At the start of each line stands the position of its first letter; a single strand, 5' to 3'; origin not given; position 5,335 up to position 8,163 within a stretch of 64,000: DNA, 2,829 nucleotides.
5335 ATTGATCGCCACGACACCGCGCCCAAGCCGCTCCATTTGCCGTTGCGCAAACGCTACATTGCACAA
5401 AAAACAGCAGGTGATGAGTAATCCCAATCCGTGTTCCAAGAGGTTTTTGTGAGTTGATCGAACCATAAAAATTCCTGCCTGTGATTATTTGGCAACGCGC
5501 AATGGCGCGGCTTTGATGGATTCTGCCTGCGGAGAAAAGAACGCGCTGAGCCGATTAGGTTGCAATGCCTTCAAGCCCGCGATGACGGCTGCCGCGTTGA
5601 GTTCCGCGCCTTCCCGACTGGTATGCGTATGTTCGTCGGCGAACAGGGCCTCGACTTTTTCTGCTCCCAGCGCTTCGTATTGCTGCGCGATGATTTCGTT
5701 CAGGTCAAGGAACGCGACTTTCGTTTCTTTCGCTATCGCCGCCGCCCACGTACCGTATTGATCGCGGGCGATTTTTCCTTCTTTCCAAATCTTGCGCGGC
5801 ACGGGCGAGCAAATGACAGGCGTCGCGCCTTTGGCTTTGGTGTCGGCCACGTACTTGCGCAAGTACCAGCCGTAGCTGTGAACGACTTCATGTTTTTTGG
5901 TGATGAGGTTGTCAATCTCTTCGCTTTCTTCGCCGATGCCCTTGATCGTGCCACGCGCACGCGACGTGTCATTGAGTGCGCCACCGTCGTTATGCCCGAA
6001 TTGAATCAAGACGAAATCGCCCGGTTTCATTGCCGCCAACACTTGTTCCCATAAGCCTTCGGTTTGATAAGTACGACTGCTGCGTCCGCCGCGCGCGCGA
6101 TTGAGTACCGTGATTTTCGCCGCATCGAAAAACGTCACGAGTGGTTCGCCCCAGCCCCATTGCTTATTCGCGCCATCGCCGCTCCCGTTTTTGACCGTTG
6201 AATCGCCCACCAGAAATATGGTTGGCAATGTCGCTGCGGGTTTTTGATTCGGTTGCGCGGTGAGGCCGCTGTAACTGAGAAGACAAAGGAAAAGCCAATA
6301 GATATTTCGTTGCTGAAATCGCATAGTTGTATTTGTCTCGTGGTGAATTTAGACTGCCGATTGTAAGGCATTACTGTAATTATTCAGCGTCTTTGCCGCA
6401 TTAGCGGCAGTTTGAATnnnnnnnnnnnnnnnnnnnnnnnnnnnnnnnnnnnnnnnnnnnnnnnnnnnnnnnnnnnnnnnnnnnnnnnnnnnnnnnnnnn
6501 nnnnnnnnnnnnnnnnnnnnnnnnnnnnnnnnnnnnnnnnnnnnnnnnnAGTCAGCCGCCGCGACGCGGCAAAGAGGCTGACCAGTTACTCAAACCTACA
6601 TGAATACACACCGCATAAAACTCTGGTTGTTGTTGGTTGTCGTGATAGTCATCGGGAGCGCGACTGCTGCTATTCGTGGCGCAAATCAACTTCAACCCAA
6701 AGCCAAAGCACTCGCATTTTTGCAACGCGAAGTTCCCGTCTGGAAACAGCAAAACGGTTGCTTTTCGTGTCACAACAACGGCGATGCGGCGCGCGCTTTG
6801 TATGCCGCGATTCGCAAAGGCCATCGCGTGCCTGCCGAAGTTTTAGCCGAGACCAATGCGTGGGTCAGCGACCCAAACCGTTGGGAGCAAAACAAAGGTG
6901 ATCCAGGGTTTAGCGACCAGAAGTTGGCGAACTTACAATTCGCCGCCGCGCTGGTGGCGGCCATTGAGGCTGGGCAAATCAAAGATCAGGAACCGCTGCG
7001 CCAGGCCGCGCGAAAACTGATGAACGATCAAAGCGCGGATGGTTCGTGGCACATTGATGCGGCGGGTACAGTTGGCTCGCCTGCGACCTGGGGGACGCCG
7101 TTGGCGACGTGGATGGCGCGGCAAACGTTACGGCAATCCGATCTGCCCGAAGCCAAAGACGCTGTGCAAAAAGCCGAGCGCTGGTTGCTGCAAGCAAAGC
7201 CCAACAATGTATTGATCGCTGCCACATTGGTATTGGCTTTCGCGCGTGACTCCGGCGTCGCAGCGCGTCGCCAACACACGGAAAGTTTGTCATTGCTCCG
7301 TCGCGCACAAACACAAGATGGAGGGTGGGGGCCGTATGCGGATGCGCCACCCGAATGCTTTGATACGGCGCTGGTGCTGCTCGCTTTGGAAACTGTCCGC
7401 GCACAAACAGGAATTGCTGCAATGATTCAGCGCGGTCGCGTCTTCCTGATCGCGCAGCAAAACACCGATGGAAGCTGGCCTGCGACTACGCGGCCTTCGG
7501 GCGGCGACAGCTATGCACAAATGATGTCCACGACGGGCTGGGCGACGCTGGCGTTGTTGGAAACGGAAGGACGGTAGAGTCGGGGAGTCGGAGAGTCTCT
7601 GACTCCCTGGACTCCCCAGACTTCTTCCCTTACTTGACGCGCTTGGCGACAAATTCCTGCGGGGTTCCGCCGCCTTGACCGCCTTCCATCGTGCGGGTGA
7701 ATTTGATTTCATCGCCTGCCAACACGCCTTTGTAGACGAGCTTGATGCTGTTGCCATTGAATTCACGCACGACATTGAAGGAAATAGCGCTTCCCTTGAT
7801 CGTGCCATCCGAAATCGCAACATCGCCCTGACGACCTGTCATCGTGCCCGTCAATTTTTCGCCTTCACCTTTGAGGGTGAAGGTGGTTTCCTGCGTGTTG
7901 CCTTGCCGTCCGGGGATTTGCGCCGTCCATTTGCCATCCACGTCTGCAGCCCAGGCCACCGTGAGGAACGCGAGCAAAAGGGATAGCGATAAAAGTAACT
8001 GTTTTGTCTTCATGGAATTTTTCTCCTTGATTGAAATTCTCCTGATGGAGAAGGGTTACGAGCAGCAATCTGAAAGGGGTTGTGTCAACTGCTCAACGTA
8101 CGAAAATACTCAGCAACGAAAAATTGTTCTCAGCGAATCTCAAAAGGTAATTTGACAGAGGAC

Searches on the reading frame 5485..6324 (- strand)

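Call 5: search_protein_families(library=pfam, proteins=[window:5485-6324:-], max_evalue=0.01)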
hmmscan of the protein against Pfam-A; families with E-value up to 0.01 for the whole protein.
window:5485-6324:- (279 aa): 2 families
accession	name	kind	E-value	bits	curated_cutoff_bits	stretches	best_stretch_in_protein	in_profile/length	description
PF13472.12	Lipase_GDSL_2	-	1.5e-14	55.4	32.9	1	39-241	2-177/178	GDSL-like Lipase/Acylhydrolase family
PF00657.28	Lipase_GDSL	-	3.6e-13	50.6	23.6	1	36-246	1-207/208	GDSL-like Lipase/Acylhydrolase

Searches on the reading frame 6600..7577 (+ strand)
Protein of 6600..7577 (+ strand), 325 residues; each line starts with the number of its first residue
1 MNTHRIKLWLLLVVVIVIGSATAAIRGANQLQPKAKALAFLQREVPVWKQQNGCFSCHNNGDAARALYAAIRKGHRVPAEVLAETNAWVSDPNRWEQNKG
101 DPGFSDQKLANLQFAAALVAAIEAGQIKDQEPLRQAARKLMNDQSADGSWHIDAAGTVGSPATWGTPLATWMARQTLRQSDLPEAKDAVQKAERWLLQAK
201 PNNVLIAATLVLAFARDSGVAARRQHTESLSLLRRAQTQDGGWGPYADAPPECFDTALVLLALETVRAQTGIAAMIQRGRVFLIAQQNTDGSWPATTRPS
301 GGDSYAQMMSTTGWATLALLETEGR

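Call 5: search_protein_families(library=pfam, proteins=[window:6600-7577:+], max_evalue=0.01)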
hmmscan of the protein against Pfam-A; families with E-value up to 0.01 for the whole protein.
window:6600-7577:+ (325 aa): 3 families
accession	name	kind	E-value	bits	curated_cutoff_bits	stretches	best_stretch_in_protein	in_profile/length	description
PF13243.12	SQHop_cyclase_C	-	7.1e-10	38.9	26.1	1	208-321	143-258/319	Squalene-hopene cyclase C-terminal domain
PF13249.12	SQHop_cyclase_N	-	1.5e-07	31.3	26.2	0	193-264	16-85/291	Squalene-hopene cyclase N-terminal domain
PF07678.20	TED_complement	-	0.00021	20.9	22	0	237-299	76-139/312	A-macroglobulin TED domain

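Call 6: search_protein_families(library=ncbifam, proteins=[window:6600-7577:+], max_evalue=0.01)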
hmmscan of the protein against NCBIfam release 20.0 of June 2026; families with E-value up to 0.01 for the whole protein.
window:6600-7577:+ (325 aa): 4 families
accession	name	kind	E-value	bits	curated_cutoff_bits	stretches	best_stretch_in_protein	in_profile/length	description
TIGR01787.1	squalene_cyclas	subfamily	6.6e-14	51.4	322.7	3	256-322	490-560/622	squalene/oxidosqualene cyclases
TIGR01507.1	hopene_cyclase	equivalog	6.6e-10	38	431.1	1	203-322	453-574/640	squalene--hopene cyclase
TIGR03463.1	osq_cycl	subfamily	4.7e-06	25.2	851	0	227-290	45-599/634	2,3-oxidosqualene cyclase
NF053823.1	SCO2321_fam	equivalog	2.6e-05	23.3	300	1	224-268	119-163/405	SCO2321 family membrane protein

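Call 66: search_solved_structures(query=window:6600-7577:+, max_evalue=1)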
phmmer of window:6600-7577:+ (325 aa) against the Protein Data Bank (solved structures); distinct sequences matched with E-value up to 1: 15.
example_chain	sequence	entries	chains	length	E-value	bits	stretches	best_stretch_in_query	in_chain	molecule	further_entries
7xqz_A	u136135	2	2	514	7.6e-06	28.7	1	205-296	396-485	SQHop_cyclase_C domain-containing protein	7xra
7xq4_A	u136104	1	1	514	8.2e-06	28.6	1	205-296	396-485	SQHop_cyclase_C domain-containing protein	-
7xr7_A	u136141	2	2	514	8.9e-06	28.5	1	205-296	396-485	SQHop_cyclase_C domain-containing protein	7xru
8zg0_A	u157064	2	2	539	1e-05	28.3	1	205-296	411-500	Squalene cyclase C-terminal domain-containing protein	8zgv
8zg5_A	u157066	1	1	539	1.1e-05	28.3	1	205-296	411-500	Squalene cyclase C-terminal domain-containing protein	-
8zg1_A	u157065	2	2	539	1.1e-05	28.3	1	205-296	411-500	Squalene cyclase C-terminal domain-containing protein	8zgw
2sqc_A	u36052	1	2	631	1.7e-05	27.6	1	229-320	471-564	SQUALENE-HOPENE CYCLASE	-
3sqc_A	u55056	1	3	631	1.7e-05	27.6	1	229-320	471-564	SQUALENE--HOPENE CYCLASE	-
1gsz_A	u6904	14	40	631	3.4e-05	26.6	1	229-320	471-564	SQUALENE--HOPENE CYCLASE | SQUALENE-HOPENE CYCLASE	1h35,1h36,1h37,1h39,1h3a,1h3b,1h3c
8paj_A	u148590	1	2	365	0.0027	20.4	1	219-294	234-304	Squalene-hopene/tetraprenyl-beta-curcumene cyclase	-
8pak_A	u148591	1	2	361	0.0031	20.2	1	235-296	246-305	Squalene--hopene cyclase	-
1w6k_A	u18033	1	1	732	0.0049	19.5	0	221-320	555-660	LANOSTEROL SYNTHASE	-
8j5z_A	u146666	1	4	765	0.0052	19.4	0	226-265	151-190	Terpene cyclase/mutase family member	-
1w6j_A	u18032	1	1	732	0.0086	18.7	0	221-319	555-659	LANOSTEROL SYNTHASE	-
8te8_A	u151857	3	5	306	0.77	12.3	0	167-227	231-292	Pyridoxine 4-dehydrogenase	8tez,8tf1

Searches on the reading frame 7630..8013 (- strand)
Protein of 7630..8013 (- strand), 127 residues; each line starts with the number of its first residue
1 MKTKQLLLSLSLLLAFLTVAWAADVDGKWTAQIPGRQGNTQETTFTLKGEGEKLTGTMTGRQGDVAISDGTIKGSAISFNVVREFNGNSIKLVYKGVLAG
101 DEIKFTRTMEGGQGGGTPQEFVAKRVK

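Call 5: search_protein_families(library=pfam, proteins=[window:7630-8013:-], max_evalue=0.01)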
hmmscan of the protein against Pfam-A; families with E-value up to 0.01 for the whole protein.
window:7630-8013:- (127 aa): 0 families

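Call 6: search_protein_families(library=ncbifam, proteins=[window:7630-8013:-], max_evalue=0.01)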
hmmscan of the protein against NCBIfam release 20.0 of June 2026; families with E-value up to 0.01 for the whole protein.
window:7630-8013:- (127 aa): 0 families

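Call 12: search_solved_structures(query=window:7630-8013:-, max_evalue=1)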
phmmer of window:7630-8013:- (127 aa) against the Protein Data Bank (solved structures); distinct sequences matched with E-value up to 1: 3.
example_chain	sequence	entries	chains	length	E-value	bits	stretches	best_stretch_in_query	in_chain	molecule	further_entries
4b1l_A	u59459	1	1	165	0.37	14.2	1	20-81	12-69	LEVANASE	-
4azz_A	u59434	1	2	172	0.4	14.1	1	20-81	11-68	LEVANASE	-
4b1m_A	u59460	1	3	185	0.43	14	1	20-80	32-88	LEVANASE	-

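Call 51: find_homologous_proteins(query=window:7630-8013:-)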
Query window:7630-8013:- (127 aa): 1072 proteins with E <= 0.001 among 1176 candidates; the best 120 are listed.
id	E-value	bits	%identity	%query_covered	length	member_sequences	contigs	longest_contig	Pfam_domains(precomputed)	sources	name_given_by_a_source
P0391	1.1e-67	243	91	100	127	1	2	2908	-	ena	-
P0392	4.3e-66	238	90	100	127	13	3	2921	-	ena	-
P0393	3.9e-65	235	88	100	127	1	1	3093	-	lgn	-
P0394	1.5e-60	220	83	100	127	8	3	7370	-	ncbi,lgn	-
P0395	1.6e-60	220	80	100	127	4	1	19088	-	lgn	-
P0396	6.2e-60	218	82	100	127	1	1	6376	-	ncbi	-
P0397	3.7e-59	216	80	100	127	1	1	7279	-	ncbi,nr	ncbi:MAG TPA: hypothetical protein VFZ34_20040 [Blastocatellia bacterium]|nr:hypothetical protein [B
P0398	8.6e-59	215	79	100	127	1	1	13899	-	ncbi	ncbi:MAG: hypothetical protein ACKVX9_19045 [Blastocatellia bacterium]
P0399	1.8e-58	214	79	100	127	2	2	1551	-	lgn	-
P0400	3.4e-57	210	77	100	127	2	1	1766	-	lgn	-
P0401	5.3e-57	209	76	100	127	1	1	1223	-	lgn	-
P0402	6.1e-57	209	76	100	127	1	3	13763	-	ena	-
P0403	1.5e-55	204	76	100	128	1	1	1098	-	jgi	jgi:hypothetical protein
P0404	9.2e-54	199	75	98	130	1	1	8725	-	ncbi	-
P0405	1.7e-53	198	78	91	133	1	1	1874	-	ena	-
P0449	9.4e-45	169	66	100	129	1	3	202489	-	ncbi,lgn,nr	ncbi:MAG: hypothetical protein HYR56_26100 [Acidobacteria bacterium]|nr:hypothetical protein [Acidob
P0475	1.2e-42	163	62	100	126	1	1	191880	-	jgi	jgi:hypothetical protein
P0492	6.5e-42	160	64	95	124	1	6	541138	-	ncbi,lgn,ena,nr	ncbi:MAG TPA: hypothetical protein PLD20_13225 [Blastocatellia bacterium]|nr:hypothetical protein [B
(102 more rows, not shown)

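Call 52: find_encoding_contigs(protein=P0492, flank=7000, max_places=2)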
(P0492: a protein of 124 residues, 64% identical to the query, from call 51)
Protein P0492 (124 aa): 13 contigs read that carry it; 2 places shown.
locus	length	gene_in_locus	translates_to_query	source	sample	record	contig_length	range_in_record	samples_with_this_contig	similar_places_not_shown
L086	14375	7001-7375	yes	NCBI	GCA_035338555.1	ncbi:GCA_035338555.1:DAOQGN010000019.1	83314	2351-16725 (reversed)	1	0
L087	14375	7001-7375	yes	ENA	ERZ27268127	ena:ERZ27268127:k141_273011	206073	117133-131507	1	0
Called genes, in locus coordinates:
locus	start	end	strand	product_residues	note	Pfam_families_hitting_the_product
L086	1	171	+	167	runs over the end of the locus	PF00583:Acetyltransf_1, PF13508:Acetyltransf_7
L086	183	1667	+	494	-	PF02347:GDC-P, PF00266:Aminotran_5, PF21478:GcvP2_C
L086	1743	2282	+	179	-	-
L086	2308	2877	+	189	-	-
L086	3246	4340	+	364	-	PF12006:DUF3500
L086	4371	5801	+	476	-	PF01011:PQQ (faint), PF13360:PQQ_2, PF13570:Beta-prop_ACSF4, PF25293:Beta-prop_EMC1_N (faint), PF13360:PQQ_2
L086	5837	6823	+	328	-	PF01261:AP_endonuc_2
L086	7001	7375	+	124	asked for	-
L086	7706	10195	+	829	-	PF07635:PSCyt1 (faint), PF13442:Cytochrome_CBB3 (faint), PF07626:PSD3, PF07637:PSD5, PF07631:PSD4, PF07627:PSCyt3, PF07624:PSD2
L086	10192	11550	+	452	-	PF07586:HXXSHH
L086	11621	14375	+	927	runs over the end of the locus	PF13620:CarboxypepD_reg, PF13715:CarbopepD_reg_2 (weak), PF25183:OMP_b-brl_4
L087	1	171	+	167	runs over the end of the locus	PF00583:Acetyltransf_1, PF13508:Acetyltransf_7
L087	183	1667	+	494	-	PF02347:GDC-P, PF00266:Aminotran_5, PF21478:GcvP2_C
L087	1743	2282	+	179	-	-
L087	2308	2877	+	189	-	-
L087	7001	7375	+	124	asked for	-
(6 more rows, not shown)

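Call 53: find_encoding_contigs(protein=P0449, flank=7000, max_places=2)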
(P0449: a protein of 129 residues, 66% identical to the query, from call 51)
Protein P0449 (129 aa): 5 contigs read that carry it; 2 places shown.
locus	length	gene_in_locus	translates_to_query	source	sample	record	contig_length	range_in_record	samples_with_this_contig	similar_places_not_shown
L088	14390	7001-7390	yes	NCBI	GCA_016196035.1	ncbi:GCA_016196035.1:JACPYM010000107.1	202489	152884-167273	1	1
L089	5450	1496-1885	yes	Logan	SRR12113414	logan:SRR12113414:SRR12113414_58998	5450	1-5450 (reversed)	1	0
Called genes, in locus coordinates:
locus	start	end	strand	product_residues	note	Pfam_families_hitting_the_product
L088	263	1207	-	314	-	PF08379:Bact_transglu_N, PF01841:Transglut_core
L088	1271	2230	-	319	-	PF04168:Alpha-E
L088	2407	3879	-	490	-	PF04174:CP_ATPgrasp_1, PF14403:CP_ATPgrasp_2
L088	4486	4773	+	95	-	PF13441:Gly-zipper_YMGG, PF13488:Gly-zipper_Omp (weak)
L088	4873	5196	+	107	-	-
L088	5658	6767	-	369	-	PF01261:AP_endonuc_2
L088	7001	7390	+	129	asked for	-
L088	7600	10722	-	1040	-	PF07494:Reg_prop (faint), PF07495:Y_Y_Y, PF07730:HisKA_3, PF13581:HATPase_c_2 (weak), PF02518:HATPase_c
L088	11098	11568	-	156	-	PF00578:AhpC-TSA, PF08534:Redoxin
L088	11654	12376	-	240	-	PF03743:TrbI (weak)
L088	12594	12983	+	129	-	PF09969:DUF2203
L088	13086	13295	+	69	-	-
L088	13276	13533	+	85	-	-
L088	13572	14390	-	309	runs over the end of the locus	PF03009:GDPD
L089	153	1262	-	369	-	PF01261:AP_endonuc_2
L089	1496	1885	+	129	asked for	-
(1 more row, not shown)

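Call 54: find_encoding_contigs(protein=P0475, flank=7000, max_places=2)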
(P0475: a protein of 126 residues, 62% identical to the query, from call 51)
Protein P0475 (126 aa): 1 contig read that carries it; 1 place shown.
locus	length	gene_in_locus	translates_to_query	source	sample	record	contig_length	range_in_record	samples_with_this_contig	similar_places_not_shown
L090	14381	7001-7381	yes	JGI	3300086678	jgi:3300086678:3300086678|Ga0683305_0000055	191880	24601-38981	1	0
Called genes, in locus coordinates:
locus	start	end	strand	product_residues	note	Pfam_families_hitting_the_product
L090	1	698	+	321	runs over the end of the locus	PF12704:MacB_PCD (weak), PF02687:FtsX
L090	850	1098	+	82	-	-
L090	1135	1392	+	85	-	-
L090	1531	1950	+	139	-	PF06439:3keto-disac_hyd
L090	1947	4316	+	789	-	PF13442:Cytochrome_CBB3 (faint), PF07635:PSCyt1 (weak), PF07626:PSD3, PF07637:PSD5, PF07631:PSD4, PF07627:PSCyt3, PF07624:PSD2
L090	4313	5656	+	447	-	PF07586:HXXSHH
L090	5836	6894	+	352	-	PF01156:IU_nuc_hydro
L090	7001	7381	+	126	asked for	-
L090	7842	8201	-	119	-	-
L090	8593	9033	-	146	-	PF00582:Usp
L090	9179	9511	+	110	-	-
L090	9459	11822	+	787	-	PF02190:LON_substr_bdg, PF00004:AAA, PF07728:AAA_5, PF22667:Lon_lid, PF05362:Lon_C, PF13541:ChlI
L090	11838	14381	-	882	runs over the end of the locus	PF02861:Clp_N, PF23569:NBD_SMAX1, PF00004:AAA, PF17871:AAA_lid_9, PF00004:AAA, PF07724:AAA_2, PF07728:AAA_5, PF10431:ClpB_D2-small, +7 more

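Call 65: search_solved_structures(query=A4, max_evalue=10)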
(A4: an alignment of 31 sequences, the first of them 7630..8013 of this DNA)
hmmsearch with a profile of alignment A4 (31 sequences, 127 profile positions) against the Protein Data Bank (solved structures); distinct sequences matched with E-value up to 10: 2.
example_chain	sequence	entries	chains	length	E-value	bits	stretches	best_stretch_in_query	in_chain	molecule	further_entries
7qld_B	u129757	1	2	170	0.31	14.2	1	22-92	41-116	S-layer protein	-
6wve_A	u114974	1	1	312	1.8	11.8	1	39-98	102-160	Green fluorescent protein,Chicken Signal Peptidase Complex Subunit 1,Green fluorescent pro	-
